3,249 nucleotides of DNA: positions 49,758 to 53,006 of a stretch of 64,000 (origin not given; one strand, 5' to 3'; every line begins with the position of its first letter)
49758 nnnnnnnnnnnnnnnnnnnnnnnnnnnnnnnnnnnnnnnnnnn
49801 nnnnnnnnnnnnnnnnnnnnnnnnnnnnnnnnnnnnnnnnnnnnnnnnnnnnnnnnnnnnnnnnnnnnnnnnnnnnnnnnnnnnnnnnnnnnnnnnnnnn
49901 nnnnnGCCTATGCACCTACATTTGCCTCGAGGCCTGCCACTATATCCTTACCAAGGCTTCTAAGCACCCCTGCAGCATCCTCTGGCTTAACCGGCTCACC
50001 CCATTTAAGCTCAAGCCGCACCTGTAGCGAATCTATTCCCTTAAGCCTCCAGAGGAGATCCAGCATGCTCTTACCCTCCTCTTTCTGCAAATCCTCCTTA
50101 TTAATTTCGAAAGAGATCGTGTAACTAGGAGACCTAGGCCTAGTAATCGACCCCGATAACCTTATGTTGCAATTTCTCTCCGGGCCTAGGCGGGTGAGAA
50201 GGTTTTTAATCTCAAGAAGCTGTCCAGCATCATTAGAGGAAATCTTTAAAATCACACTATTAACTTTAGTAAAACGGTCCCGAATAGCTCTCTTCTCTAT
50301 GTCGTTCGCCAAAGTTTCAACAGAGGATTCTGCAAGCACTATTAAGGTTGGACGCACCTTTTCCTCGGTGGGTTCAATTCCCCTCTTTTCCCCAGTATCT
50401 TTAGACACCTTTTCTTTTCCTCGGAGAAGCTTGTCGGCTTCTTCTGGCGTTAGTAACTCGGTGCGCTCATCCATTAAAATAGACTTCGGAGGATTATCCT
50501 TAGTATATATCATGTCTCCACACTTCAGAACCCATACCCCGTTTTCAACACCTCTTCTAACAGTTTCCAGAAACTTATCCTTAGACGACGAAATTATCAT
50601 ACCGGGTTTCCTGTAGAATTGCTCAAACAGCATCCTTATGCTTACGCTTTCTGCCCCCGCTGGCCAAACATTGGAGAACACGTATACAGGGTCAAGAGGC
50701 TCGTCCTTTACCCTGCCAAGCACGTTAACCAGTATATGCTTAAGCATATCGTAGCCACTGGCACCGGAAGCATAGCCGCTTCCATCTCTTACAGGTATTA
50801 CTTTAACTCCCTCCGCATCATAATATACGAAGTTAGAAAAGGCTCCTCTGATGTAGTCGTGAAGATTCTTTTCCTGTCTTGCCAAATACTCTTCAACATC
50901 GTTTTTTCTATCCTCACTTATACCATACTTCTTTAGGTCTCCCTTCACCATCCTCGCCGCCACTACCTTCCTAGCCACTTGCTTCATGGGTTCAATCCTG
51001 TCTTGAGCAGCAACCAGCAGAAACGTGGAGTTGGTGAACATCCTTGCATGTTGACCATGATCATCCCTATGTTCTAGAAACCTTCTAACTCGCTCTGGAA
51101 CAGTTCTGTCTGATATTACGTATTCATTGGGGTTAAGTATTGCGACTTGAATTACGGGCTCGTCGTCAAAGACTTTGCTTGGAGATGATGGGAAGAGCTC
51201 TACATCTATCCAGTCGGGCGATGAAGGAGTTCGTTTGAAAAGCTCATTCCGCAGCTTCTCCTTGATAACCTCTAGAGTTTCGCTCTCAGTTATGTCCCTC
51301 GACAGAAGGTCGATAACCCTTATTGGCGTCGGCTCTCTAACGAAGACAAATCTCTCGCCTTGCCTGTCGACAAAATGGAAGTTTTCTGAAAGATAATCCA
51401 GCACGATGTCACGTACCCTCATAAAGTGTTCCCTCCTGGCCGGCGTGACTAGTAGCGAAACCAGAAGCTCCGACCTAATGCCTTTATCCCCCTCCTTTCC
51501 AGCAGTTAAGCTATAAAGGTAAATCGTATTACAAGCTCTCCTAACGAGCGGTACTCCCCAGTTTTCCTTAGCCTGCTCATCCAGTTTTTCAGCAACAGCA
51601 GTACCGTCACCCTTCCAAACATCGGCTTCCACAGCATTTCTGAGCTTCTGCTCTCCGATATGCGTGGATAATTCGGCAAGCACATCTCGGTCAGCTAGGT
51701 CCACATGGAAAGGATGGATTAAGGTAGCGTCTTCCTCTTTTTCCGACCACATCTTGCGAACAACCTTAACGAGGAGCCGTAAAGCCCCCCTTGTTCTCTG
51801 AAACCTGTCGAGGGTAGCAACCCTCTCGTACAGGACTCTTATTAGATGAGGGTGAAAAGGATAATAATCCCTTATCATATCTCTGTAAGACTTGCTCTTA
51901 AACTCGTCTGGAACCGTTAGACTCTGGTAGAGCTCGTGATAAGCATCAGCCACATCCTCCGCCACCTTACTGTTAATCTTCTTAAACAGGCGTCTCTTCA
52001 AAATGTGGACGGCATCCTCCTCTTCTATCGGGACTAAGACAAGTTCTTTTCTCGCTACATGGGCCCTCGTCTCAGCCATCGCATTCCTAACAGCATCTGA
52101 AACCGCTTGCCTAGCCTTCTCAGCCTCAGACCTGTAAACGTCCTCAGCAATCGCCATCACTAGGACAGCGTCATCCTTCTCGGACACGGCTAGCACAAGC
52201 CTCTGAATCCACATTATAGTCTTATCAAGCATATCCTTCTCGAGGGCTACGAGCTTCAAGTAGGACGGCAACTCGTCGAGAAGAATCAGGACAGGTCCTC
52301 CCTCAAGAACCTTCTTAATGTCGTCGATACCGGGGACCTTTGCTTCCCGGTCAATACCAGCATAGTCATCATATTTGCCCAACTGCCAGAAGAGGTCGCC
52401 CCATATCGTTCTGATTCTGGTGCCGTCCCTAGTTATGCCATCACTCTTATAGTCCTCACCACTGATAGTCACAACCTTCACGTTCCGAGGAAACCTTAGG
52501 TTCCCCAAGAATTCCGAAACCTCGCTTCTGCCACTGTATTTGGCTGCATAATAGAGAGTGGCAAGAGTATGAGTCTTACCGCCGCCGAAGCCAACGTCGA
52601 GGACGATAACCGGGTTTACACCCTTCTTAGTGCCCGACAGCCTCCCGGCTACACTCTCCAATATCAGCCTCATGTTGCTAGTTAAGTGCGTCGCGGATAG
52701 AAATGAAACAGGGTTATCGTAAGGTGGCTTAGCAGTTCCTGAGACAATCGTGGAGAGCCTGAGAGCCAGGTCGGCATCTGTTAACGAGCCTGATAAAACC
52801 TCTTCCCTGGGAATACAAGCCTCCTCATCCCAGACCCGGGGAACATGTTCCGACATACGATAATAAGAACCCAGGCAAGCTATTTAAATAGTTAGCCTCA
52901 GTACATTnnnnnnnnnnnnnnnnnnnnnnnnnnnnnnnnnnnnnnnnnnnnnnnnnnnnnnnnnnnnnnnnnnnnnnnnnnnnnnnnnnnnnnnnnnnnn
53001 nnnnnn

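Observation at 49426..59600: DUF499 ATPase, DUF1156 Zn-ribbon methyltransferase and PLD-SNF2 helicase cluster with two small accessory genes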

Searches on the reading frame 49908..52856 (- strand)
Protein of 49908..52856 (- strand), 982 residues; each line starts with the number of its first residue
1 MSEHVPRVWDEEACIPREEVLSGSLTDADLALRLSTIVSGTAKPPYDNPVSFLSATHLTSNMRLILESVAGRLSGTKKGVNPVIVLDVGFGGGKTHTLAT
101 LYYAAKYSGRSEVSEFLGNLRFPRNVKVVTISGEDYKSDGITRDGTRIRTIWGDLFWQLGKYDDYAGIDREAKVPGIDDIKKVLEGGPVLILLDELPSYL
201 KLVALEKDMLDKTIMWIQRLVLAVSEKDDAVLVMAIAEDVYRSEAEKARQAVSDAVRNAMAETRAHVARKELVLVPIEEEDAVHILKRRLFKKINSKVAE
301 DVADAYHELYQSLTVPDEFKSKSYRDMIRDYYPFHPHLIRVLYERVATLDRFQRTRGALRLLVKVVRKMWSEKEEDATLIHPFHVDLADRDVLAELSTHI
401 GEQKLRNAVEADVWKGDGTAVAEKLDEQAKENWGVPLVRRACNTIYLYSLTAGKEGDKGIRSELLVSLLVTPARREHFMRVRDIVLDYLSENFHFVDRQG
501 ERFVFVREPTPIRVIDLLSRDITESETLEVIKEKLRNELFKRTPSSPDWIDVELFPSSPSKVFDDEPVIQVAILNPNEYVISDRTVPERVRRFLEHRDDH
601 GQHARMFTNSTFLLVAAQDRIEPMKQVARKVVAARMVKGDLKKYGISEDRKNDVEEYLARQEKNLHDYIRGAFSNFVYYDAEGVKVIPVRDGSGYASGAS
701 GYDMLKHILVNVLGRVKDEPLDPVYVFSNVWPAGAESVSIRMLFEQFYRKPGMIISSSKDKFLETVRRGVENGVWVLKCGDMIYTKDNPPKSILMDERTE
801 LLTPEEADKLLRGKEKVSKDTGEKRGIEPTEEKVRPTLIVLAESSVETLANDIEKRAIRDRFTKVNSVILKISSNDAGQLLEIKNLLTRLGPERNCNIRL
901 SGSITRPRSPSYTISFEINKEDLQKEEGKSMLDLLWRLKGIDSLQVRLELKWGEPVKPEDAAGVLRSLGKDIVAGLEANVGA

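Call 3: search_protein_families(library=pfam, proteins=[window:49908-52856:-], max_evalue=0.01)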
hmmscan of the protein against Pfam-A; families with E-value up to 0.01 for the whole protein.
window:49908-52856:- (982 aa): 1 family
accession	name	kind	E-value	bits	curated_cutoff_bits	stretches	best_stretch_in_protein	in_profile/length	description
PF04465.17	DUF499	-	5.4e-46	157.4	23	1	112-684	9-604/1024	Protein of unknown function (DUF499)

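Call 4: search_protein_families(library=padloc, proteins=[window:49908-52856:-], max_evalue=0.01)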
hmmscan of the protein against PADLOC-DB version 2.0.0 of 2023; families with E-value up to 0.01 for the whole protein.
window:49908-52856:- (982 aa): 2 families
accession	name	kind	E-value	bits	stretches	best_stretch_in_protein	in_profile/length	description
PDLC00662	HmaC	-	1.5e-86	289.5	1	12-674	8-668/941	AAA+ ATPase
PDLC02192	DUF499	-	4.1e-39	132.2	1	51-677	37-626/1022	-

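Call 45: search_dna_similar(query=window:49908-52856:-, collection=plasmids, mode=protein, max_rows=25)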
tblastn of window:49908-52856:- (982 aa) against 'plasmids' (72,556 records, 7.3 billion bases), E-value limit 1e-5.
Records with a match: 158; places in all: 170; records where one place covers at least 80% of the query: 30.
Best place of each record, by identity: <60% 158.
By first word of the organism name: Rhodococcus 19; Thermus 16; Acinetobacter 7; Leptolyngbya 6; Nostoc 6; Halobacterium 5; Aminobacter 4; Planktothrix 4; Haloplanus 4; Haloarcula 4; and 61 more.
By predicted mobility (MOB-suite, as given by PLSDB): non-mobilizable 109; conjugative 26; mobilizable 23.
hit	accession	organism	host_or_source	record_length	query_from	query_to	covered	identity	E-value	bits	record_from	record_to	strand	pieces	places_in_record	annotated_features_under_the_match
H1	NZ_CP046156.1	Leptolyngbya sp. BL0902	cell culture,open pond on an algae farm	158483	5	882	89%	26.9%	2e-70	265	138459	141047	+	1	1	DUF499 domain-containing protein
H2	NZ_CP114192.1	Aminobacter sp. NyZ550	-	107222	5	803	81%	28.0%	1e-68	259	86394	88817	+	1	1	DUF499 domain-containing protein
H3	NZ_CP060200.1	Aminobacter sp. MDW-2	cell culture,soil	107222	5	803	81%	28.0%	1e-68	259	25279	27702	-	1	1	DUF499 domain-containing protein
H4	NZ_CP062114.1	Aminobacter sp. SR38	bacterial pure culture,soil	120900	5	803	81%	28.0%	1e-68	259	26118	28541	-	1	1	DUF499 domain-containing protein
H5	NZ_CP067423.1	Skermanella sp. TT6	Homo sapiens,single cell,skin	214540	5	803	81%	28.0%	1e-68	259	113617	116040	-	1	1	DUF499 domain-containing protein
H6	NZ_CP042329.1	Euhalothece natronophila Z-M001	cell culture,soda lake Magadi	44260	12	801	80%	28.2%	2e-72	270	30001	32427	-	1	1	DUF499 domain-containing protein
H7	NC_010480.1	Picosynechococcus sp. PCC 7002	-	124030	13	792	79%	28.5%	4e-76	281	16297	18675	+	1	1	DUF499 domain-containing protein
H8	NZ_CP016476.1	Picosynechococcus sp. PCC 7003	cell culture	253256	14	792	79%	28.2%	1e-74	277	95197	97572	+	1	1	DUF499 domain-containing protein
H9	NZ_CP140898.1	Sinorhizobium medicae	Medicago lupulina,whole organism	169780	5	803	81%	27.5%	3e-70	264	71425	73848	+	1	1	DUF499 domain-containing protein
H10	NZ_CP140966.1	Sinorhizobium medicae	Medicago lupulina,whole organism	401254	5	803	81%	27.5%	3e-70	264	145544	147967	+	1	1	DUF499 domain-containing protein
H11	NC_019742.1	Allocoleopsis franciscana PCC 7113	-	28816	5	801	81%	27.3%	3e-66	251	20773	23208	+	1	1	DUF499 domain-containing protein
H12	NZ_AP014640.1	Leptolyngbya boryana IAM M-101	-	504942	12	801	80%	27.4%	1e-65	249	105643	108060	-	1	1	DUF499 domain-containing protein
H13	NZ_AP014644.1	Leptolyngbya boryana dg5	-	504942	12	801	80%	27.4%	1e-65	249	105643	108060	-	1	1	DUF499 domain-containing protein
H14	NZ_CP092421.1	Leptolyngbya boryana IU 594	-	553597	12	801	80%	27.4%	1e-65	249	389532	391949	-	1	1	DUF499 domain-containing protein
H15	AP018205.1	Leptolyngbya boryana NIES-2135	-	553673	12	801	80%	27.4%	1e-65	249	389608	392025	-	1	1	hypothetical protein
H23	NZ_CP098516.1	Haloplanus sp. GDY1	cell culture,salt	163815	1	792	81%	26.5%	1e-62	240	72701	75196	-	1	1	DUF499 domain-containing protein | hypothetical protein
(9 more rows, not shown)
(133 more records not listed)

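Call 47: get_annotated_region(hit=H7, flank=9000)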
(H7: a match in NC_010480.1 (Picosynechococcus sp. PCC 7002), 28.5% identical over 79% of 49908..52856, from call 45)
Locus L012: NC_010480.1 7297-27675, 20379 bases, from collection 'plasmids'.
description: Picosynechococcus sp. PCC 7002 plasmid pAQ6, complete sequence
organism: Picosynechococcus sp. PCC 7002 (NCBI taxid 32049)
taxonomy: Bacteria; Cyanobacteriota; Cyanophyceae; Chroococcales; Geminocystaceae; Picosynechococcus; Picosynechococcus sp. PCC 7002
host: -; source: -; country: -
typing (MOB-suite, as given by PLSDB): mobilizable; relaxase MOBF
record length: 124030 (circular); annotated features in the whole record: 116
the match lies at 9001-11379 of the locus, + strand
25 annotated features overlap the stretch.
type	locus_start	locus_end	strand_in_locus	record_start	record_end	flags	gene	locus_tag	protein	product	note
CDS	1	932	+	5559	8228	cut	-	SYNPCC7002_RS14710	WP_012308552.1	PD-(D/E)XK nuclease family protein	-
CDS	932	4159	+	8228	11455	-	-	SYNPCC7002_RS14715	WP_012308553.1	UvrD-helicase domain-containing protein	-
CDS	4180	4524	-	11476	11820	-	-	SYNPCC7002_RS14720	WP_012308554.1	type II toxin-antitoxin system PemK/MazF family toxin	-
CDS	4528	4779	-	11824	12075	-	-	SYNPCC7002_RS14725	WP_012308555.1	AbrB/MazE/SpoVT family DNA-binding domain-containing protein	-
CDS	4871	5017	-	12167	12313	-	-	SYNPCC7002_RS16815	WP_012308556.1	hypothetical protein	-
CDS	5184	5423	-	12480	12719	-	-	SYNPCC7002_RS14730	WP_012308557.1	type II toxin-antitoxin system HicA family toxin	-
CDS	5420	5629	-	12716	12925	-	-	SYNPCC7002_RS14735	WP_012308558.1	hypothetical protein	-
CDS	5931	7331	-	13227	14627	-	-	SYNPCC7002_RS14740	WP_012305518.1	ISKra4-like element ISSysp7 family transposase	-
CDS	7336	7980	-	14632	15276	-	-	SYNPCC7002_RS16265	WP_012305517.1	plasmid pRiA4b ORF-3 family protein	-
CDS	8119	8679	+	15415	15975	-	-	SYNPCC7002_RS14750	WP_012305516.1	recombinase family protein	GO:0006310 - DNA recombination [Evidence IEA]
CDS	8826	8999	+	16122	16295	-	-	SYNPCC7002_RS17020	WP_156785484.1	hypothetical protein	-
CDS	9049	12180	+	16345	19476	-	-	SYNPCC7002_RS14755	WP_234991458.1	DUF499 domain-containing protein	-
CDS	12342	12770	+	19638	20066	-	-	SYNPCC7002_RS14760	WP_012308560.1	hypothetical protein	-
CDS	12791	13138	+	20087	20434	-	-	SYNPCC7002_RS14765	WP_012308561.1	hypothetical protein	-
CDS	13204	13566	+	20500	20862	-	-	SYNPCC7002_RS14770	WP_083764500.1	PIN domain-containing protein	-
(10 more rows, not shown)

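Call 48: get_annotated_region(hit=H2, flank=9000)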
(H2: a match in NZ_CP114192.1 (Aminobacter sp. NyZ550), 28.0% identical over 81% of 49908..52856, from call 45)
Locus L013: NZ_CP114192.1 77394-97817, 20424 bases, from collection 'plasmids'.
description: Aminobacter sp. NyZ550 plasmid pMET2, complete sequence
organism: Aminobacter sp. NyZ550 (NCBI taxid 2979870)
taxonomy: Bacteria; Pseudomonadota; Alphaproteobacteria; Hyphomicrobiales; Phyllobacteriaceae; Aminobacter; Aminobacter sp. NyZ550
host: -; source: -; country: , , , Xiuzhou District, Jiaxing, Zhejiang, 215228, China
typing (MOB-suite, as given by PLSDB): non-mobilizable
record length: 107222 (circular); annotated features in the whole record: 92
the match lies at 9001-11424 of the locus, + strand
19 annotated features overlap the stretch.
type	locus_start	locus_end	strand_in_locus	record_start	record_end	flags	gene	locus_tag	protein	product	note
CDS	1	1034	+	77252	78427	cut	trbL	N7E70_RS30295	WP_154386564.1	P-type conjugative transfer protein TrbL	GO:0009291 - unidirectional conjugation [Evidence IEA]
CDS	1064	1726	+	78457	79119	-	trbF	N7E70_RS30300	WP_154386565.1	conjugal transfer protein TrbF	-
CDS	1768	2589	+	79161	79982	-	trbG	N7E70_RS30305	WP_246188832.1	P-type conjugative transfer protein TrbG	GO:0009291 - unidirectional conjugation [Evidence IEA]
CDS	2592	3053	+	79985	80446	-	trbH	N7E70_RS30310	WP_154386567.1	conjugal transfer protein TrbH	-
CDS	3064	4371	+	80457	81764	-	trbI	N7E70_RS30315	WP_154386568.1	IncP-type conjugal transfer protein TrbI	-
CDS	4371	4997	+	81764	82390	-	-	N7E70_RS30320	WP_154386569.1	hypothetical protein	-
CDS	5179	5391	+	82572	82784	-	-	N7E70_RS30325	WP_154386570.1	hypothetical protein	-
CDS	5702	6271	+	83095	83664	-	-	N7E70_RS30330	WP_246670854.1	STAS-like domain-containing protein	-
CDS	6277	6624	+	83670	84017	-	-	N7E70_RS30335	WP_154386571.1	hypothetical protein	-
CDS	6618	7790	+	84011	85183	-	-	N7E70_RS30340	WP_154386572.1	DUF4417 domain-containing protein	-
CDS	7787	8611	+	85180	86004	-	-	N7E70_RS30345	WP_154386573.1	hypothetical protein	-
CDS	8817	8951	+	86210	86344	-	-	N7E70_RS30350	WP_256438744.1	hypothetical protein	-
CDS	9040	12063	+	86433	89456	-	-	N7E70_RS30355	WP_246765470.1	DUF499 domain-containing protein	-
CDS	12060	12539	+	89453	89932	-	-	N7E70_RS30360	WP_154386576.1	hypothetical protein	-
CDS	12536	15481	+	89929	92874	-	-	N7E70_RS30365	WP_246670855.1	DUF1156 domain-containing protein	-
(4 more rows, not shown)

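Call 49: get_annotated_region(hit=H23, flank=9000)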
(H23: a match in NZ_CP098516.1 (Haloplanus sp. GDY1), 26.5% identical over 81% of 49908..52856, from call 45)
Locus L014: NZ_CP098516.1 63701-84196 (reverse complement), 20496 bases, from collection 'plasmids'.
description: Haloplanus sp. GDY1 plasmid unnamed2, complete sequence
organism: Haloplanus sp. GDY1 (NCBI taxid 2949993)
taxonomy: Archaea; Euryarchaeota; Halobacteria; Halobacteriales; Haloferacaceae; Haloplanus; Haloplanus sp. GDY1
host: -; source: cell culture,salt; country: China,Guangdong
typing (MOB-suite, as given by PLSDB): non-mobilizable
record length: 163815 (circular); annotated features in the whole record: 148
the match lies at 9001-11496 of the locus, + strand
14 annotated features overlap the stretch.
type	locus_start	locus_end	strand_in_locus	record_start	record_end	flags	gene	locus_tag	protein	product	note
CDS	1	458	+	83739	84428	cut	-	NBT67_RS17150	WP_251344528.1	SOS response-associated peptidase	GO:0018142 - obsolete protein-DNA covalent cross-linking [Evidence IEA]; GO:0009432 - SOS response [Evidence IEA]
CDS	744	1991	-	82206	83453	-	-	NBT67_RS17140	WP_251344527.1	SAVED domain-containing protein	-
CDS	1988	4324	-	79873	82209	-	-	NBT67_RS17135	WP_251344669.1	ThiF family adenylyltransferase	-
CDS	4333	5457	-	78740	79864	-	-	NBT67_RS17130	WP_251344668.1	hypothetical protein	-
CDS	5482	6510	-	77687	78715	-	-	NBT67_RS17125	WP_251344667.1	Cdc6/Cdc18 family protein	-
CDS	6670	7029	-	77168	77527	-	-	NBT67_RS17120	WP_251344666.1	hypothetical protein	-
CDS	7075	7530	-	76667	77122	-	-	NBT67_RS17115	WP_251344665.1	hypothetical protein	-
CDS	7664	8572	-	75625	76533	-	-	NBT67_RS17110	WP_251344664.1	hypothetical protein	-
CDS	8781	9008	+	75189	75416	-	-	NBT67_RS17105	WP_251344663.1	hypothetical protein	-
CDS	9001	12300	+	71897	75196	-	-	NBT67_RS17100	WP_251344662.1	DUF499 domain-containing protein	-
CDS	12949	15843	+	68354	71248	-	-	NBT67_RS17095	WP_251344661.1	DUF1156 domain-containing protein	-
CDS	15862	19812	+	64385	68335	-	-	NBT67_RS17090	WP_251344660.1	helicase-related protein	-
CDS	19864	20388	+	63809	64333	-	-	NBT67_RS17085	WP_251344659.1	hypothetical protein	-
CDS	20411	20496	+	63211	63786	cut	-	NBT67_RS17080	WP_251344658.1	hypothetical protein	-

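Call 50: search_protein_families(library=pfam, proteins=[L013:12060-12539:+, L012:12342-12770:+, L012:12791-13138:+, L014:19864-20388:+, L014:15862-19812:+, L013:15478-18636:+], max_evalue=0.1)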
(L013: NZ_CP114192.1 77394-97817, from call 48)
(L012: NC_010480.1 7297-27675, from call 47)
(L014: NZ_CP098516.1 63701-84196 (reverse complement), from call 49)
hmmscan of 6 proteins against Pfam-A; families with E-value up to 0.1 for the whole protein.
L013:12060-12539:+ (159 aa): 2 families
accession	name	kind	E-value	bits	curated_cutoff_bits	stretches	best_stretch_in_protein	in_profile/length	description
PF24728.1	DUF7680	-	3.9e-44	150.7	24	1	20-156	1-141/141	Domain of unknown function (DUF7680)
PF22047.1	RecJ_C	-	0.065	14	30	0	118-150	32-64/110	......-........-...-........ exonuclease RecJ C-terminal domain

L012:12342-12770:+ (142 aa): 1 family
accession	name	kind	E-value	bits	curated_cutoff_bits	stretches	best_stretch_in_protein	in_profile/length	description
PF24728.1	DUF7680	-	7e-46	156.3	24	1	4-142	1-141/141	Domain of unknown function (DUF7680)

L012:12791-13138:+ (115 aa): 1 family
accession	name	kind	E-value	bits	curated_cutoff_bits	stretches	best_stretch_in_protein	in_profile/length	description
PF09891.15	DUF2118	-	0.059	13.7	20.5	1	34-92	15-75/149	Uncharacterized protein conserved in archaea (DUF2118)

L014:19864-20388:+ (174 aa): 2 families
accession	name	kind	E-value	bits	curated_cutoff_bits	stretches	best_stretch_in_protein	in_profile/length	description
PF06761.17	IcmF-related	-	0.0021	18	27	1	78-144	186-253/308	Intracellular multiplication and human macrophage-killing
PF23750.1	RsgI_M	-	0.036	15.1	25.3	1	12-99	27-113/133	Anti-sigma factor RsgI-like central domain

L014:15862-19812:+ (1316 aa): 4 families
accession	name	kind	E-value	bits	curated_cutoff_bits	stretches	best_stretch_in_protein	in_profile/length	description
PF00271.37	Helicase_C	-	1e-17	64.8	23.5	1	886-1003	6-110/110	Helicase conserved C-terminal domain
PF00176.29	SNF2-rel_dom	-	2.7e-14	53.4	24.9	1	288-528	18-194/290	SNF2-related domain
PF13091.12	PLDc_2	-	3.4e-05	24.1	27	1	34-196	6-132/132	PLD-like domain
PF04851.21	ResIII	-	0.00056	20.3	22.5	1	273-496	6-162/164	Type III restriction enzyme, res subunit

L013:15478-18636:+ (1052 aa): 6 families
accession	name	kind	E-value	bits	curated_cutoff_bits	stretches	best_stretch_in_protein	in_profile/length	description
PF00271.37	Helicase_C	-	1.4e-18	67.6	23.5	1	763-874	9-110/110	Helicase conserved C-terminal domain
PF00176.29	SNF2-rel_dom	-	3.4e-18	66.2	24.9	1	320-641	17-250/290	SNF2-related domain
PF04851.21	ResIII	-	5.5e-09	36.6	22.5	1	305-483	5-162/164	Type III restriction enzyme, res subunit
PF00270.35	DEAD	-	1.6e-05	25.2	26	1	306-484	2-161/167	DEAD/DEAH box helicase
PF13091.12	PLDc_2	-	0.00014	22.1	27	1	139-201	77-132/132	PLD-like domain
PF09848.15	SLFN-g3_helicase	-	0.0045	16.7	24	1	430-481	75-122/354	Schlafen group 3, DNA/RNA helicase domain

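Call 58: search_protein_families(library=ncbifam, proteins=[window:49908-52856:-, L013:12060-12539:+], max_evalue=0.01)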
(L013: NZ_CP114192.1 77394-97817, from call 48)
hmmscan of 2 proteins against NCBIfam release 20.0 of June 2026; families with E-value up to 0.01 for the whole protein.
window:49908-52856:- (982 aa): 1 family
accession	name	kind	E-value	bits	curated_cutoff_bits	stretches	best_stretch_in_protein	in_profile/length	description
NF042962.1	DUF499_antiphage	equivalog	6.3e-58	196.6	1200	1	51-680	37-627/1025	anti-phage-associated DUF499 domain-containing protein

L013:12060-12539:+ (159 aa): 0 families

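Call 80: find_encoding_contigs(protein=window:49908-52856:-, flank=2000, max_places=4)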
Protein window:49908-52856:- (982 aa): 1 contig read that carries it; 1 place shown.
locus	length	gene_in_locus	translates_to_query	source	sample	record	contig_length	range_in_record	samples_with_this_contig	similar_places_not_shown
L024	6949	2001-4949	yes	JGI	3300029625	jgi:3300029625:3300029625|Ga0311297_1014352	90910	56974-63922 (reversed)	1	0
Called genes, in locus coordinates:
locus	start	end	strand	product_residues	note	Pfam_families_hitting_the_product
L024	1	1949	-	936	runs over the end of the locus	PF06634:DUF1156, PF01170:UPF0020 (faint), PF01555:N6_N4_Mtase (faint), PF08241:Methyltransf_11 (faint)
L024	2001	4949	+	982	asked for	PF04465:DUF499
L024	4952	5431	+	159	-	-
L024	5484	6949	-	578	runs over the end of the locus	PF03235:GmrSD_N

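Call 101: search_protein_families(library=pfam, proteins=[L014:12300-12941:+], max_evalue=0.1)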
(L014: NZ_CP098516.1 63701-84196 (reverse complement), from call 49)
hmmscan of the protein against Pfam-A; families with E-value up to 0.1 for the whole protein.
L014:12300-12941:+ (213 aa): 1 family
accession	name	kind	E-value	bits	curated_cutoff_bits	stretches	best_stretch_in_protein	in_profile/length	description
PF24728.1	DUF7680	-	6.7e-35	120.8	24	1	35-209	1-140/141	Domain of unknown function (DUF7680)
